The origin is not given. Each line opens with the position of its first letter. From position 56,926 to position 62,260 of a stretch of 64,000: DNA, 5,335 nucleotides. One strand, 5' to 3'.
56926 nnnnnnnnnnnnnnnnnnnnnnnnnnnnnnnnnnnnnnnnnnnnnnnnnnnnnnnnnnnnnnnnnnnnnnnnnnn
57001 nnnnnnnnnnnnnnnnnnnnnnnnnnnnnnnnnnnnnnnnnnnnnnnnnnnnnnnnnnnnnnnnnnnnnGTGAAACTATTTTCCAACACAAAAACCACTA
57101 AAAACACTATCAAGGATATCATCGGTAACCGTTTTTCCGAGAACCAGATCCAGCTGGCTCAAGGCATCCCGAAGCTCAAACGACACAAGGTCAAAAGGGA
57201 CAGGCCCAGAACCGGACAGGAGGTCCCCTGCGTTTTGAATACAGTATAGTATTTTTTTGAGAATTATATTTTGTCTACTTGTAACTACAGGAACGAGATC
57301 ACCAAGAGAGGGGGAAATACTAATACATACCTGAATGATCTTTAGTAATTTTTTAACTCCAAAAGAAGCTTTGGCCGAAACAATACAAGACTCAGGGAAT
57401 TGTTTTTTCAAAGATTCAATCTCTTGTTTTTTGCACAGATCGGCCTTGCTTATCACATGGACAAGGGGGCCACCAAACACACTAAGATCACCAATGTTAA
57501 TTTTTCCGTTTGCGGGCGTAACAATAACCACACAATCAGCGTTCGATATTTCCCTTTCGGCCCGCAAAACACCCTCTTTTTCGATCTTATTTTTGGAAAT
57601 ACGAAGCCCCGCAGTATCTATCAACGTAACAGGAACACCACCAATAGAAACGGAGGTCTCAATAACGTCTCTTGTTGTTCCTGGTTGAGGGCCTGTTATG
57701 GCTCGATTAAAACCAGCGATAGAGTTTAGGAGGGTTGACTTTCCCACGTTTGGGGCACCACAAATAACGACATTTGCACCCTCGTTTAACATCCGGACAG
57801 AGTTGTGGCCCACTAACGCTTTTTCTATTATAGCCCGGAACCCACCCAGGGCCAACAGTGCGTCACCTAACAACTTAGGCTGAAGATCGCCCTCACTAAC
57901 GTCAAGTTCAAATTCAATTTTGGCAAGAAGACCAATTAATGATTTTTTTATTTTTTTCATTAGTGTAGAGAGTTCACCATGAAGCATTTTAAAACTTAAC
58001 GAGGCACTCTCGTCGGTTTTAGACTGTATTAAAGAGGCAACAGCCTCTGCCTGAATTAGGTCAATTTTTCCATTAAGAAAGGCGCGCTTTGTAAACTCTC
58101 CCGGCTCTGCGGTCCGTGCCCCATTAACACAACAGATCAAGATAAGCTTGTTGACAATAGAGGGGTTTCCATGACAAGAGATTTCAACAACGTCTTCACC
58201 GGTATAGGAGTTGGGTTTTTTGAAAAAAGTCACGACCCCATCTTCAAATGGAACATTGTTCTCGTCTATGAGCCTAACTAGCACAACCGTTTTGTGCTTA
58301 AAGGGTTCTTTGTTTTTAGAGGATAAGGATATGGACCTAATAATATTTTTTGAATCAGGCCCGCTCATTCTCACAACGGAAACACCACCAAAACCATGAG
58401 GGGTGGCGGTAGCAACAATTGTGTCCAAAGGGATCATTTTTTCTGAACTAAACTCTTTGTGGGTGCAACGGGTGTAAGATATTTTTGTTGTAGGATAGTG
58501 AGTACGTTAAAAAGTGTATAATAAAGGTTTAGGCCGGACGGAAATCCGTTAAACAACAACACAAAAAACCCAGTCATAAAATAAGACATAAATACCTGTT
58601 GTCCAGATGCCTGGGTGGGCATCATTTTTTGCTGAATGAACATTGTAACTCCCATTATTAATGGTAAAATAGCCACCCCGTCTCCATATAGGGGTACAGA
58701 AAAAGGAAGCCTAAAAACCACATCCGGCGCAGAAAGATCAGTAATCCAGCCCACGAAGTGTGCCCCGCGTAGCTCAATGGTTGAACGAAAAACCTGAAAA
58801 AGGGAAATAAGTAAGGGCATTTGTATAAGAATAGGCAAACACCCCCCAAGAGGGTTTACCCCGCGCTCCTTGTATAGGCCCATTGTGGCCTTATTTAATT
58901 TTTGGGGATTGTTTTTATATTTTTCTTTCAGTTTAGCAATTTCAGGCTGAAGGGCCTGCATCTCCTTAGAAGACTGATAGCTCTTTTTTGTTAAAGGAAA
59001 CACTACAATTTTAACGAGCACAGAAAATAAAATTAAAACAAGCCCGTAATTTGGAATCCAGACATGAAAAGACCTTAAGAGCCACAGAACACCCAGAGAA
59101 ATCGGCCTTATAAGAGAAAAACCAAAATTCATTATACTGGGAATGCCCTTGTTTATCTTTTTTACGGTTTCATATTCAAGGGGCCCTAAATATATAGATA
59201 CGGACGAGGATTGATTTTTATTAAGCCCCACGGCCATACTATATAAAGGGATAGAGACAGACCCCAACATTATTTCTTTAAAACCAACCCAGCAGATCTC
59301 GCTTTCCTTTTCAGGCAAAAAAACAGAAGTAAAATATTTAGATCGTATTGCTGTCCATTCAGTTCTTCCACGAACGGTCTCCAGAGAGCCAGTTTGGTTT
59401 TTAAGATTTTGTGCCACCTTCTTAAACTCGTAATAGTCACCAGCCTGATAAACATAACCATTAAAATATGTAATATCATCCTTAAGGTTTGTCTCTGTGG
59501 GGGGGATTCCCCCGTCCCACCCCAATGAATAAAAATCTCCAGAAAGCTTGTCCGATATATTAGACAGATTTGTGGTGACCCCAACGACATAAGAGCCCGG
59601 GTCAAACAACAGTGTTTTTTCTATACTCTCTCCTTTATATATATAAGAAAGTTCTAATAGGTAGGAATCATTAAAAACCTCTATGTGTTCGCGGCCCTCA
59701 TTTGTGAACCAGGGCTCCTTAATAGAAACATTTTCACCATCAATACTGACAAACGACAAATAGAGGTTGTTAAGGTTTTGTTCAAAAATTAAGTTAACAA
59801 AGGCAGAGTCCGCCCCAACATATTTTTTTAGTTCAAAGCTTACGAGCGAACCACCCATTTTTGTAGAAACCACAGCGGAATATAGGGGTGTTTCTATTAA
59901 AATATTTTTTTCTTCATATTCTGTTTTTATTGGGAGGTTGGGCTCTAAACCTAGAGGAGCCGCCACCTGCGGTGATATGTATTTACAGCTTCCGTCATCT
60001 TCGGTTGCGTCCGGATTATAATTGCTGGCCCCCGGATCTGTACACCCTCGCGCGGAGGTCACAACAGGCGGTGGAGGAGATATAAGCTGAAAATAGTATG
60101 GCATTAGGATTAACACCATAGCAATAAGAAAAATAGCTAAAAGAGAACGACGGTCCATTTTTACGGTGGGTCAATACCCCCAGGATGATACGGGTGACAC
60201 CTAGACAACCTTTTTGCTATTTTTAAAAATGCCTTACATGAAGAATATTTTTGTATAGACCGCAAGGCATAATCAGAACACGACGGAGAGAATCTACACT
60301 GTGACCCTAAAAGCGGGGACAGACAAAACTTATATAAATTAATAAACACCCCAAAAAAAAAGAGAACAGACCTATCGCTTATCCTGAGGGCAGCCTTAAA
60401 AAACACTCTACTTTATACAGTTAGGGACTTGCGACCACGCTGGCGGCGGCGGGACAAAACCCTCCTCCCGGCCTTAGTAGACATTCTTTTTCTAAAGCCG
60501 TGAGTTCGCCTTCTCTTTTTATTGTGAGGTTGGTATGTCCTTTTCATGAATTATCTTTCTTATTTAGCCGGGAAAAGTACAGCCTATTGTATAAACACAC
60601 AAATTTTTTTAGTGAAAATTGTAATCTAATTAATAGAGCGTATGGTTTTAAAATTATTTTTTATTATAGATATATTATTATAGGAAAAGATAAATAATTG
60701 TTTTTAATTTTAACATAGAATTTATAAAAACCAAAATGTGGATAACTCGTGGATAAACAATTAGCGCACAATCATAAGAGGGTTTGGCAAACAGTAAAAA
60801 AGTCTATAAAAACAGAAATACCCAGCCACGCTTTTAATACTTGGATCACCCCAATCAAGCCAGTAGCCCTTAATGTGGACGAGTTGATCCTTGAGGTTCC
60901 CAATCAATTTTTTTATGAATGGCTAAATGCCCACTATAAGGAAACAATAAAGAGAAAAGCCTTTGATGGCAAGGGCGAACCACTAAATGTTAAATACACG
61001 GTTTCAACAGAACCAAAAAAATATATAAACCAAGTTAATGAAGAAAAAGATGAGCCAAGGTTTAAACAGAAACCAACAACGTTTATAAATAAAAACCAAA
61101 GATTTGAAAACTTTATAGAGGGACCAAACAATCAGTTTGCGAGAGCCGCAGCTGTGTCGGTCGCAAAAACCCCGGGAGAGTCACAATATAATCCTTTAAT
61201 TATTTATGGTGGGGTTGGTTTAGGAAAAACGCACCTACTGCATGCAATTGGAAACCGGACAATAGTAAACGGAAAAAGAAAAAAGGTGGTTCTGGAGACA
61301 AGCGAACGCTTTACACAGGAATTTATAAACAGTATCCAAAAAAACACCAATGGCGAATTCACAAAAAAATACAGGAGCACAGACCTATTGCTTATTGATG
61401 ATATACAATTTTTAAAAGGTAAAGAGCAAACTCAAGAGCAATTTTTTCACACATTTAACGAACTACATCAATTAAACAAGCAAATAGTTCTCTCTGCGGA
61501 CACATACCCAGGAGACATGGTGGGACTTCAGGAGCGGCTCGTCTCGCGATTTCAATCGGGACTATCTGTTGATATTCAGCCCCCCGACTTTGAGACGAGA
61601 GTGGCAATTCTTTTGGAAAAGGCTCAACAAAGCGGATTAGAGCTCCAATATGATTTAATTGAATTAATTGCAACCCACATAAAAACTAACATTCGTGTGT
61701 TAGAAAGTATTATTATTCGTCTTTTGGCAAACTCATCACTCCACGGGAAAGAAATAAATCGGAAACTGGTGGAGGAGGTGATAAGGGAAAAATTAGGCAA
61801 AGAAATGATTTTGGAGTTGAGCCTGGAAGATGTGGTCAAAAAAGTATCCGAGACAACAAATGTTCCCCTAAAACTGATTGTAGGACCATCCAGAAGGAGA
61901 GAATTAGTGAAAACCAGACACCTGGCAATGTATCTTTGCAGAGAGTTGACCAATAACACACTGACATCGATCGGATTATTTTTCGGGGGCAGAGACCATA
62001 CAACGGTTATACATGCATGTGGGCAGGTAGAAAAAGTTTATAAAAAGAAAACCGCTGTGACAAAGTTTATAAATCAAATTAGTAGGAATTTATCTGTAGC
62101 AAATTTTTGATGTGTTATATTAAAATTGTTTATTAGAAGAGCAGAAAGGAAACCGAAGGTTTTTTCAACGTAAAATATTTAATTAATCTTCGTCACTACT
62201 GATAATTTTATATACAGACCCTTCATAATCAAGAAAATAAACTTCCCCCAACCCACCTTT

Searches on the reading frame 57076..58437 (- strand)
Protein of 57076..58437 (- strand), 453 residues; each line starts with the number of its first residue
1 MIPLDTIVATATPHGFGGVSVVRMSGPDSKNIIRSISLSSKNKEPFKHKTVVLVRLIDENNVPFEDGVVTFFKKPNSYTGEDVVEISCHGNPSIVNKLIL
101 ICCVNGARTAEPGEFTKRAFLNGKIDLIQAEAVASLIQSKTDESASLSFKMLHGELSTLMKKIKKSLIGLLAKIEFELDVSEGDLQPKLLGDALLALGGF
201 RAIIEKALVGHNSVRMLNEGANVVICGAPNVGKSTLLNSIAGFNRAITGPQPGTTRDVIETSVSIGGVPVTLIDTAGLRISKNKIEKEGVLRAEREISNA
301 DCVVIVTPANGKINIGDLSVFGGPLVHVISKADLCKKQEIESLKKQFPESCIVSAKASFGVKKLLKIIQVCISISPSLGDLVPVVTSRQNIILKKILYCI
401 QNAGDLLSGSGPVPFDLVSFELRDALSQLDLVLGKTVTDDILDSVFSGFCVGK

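Call 43: search_protein_families(library=pfam, proteins=[window:57076-58437:-], max_evalue=0.00001)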
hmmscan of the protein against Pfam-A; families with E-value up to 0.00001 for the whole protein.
window:57076-58437:- (453 aa): 5 families
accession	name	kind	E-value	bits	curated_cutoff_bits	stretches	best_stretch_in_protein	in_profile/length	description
PF10396.14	TrmE_N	-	7.6e-38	129.8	29.8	1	6-124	1-117/117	GTP-binding protein TrmE N-terminus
PF12631.12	MnmE_helical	-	1.1e-35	124.1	40.1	1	127-450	1-211/211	MnmE helical domain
PF01926.29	MMR_HSR1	-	1.4e-21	77.2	21.9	1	222-314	1-90/113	50S ribosome-binding GTPase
PF02421.24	FeoB_N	-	1.4e-08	34.9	27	1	222-341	2-124/156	Ferrous iron transport protein B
PF00350.29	Dynamin_N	-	4.7e-06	27.2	27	0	223-256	1-34/168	Dynamin family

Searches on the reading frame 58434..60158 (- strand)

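Call 43: search_protein_families(library=pfam, proteins=[window:58434-60158:-], max_evalue=0.00001)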
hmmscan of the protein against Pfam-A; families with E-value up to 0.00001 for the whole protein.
window:58434-60158:- (574 aa): 2 families
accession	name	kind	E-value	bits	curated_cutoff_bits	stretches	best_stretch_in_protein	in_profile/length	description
PF02096.25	60KD_IMP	-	1.3e-60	204.5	35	1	371-561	1-161/163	60Kd inner membrane protein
PF14849.12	YidC_periplas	-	1.9e-24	87.5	24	1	86-348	2-273/283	YidC periplasmic domain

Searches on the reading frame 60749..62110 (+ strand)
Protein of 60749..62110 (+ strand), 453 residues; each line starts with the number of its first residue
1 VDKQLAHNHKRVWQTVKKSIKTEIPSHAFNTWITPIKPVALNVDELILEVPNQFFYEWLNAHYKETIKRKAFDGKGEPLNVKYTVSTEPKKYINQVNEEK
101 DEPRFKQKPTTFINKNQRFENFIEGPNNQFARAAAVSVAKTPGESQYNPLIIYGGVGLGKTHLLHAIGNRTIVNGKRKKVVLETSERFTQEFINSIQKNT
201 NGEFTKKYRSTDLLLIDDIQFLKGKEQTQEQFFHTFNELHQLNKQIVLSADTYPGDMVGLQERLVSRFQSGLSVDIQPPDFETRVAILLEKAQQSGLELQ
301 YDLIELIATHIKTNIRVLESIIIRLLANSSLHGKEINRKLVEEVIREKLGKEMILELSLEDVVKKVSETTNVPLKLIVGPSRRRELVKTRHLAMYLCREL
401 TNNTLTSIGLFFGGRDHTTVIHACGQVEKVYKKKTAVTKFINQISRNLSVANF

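Call 43: search_protein_families(library=pfam, proteins=[window:60749-62110:+], max_evalue=0.00001)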
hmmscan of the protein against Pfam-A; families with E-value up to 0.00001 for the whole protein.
window:60749-62110:+ (453 aa): 5 families
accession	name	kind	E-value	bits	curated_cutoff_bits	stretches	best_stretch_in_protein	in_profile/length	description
PF00308.24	Bac_DnaA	-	3.5e-64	216.3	23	1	114-275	2-162/162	Bacterial DnaA ATPAse domain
PF08299.17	Bac_DnaA_C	-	2.8e-25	88.6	31.5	1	360-427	2-69/69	Bacterial dnaA protein helix-turn-helix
PF11638.13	DnaA_N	-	3.2e-19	68.8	24.6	1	11-68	2-60/65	DnaA N-terminal domain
PF01695.23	IstB_IS21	-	8.3e-07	29.2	24.1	1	150-249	95-192/238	IstB-like ATP binding protein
PF00004.35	AAA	-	3.9e-06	27.8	21.2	1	151-270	2-125/131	ATPase family associated with various cellular activities (AAA)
